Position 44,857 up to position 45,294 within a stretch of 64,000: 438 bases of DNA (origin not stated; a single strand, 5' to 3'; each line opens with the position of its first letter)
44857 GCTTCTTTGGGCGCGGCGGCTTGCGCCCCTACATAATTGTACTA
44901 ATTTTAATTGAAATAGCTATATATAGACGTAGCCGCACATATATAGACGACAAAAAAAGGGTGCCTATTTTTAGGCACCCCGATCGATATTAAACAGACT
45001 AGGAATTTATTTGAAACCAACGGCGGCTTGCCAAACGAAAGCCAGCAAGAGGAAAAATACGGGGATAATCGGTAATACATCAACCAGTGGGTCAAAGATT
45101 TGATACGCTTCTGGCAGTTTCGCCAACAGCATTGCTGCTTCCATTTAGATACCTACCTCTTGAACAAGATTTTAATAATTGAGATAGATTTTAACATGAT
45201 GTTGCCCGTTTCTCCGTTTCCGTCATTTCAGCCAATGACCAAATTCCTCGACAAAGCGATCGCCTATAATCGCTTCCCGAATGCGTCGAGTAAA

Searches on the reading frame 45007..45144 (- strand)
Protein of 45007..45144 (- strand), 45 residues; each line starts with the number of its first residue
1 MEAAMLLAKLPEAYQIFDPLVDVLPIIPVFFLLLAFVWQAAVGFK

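Call 5: search_protein_families(library=pfam, proteins=[window:45007-45144:-])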
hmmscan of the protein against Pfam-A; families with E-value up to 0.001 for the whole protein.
window:45007-45144:- (45 aa): 1 family
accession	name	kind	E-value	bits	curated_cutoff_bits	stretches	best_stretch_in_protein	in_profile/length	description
PF02533.20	PsbK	-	1e-26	93.2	25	1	5-45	1-41/41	Photosystem II 4 kDa reaction centre component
